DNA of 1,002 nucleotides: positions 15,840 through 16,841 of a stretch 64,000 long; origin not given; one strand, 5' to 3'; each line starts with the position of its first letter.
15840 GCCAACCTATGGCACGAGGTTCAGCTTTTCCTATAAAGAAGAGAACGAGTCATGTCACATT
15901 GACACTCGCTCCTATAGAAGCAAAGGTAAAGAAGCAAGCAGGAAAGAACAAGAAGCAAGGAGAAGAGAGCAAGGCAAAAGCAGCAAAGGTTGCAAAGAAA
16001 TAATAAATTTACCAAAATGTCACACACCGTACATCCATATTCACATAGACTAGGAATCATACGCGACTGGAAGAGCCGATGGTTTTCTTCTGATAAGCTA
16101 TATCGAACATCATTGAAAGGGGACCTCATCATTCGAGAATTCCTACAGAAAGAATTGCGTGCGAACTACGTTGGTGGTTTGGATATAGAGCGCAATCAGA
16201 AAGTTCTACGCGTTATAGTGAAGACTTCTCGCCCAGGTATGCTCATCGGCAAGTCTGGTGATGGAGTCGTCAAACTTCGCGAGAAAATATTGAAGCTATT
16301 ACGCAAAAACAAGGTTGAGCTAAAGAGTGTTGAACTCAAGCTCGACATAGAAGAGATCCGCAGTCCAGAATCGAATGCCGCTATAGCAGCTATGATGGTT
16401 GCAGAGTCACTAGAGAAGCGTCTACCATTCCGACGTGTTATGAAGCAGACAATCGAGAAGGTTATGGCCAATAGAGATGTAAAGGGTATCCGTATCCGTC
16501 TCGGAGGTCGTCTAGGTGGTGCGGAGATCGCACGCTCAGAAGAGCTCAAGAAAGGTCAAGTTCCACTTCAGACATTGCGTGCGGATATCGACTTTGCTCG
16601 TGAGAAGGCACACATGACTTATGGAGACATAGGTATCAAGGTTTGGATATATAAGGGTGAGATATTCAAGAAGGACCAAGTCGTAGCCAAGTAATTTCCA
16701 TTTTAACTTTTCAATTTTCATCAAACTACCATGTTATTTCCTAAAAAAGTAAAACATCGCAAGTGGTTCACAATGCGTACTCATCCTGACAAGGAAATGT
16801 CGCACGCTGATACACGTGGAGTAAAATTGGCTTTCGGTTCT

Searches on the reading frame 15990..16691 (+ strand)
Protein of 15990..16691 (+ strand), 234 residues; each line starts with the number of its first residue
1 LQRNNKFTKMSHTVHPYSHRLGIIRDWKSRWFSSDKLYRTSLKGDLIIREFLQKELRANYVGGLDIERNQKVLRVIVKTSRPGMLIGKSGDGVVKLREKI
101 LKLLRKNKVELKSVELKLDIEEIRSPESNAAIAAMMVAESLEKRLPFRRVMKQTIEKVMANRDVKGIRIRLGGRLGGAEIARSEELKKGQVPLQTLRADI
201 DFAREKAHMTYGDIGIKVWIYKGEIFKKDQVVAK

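Call 48: search_protein_families(library=pfam, proteins=[window:15990-16691:+], max_evalue=0.001)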
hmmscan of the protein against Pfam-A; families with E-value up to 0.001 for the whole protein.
window:15990-16691:+ (234 aa): 2 families
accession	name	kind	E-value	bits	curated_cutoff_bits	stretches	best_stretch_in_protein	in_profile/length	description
PF00189.25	Ribosomal_S3_C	-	8.5e-31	106.8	34.1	1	137-220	1-83/83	Ribosomal protein S3, C-terminal domain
PF07650.23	KH_2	-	3e-13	49.8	22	1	48-117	2-74/78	KH domain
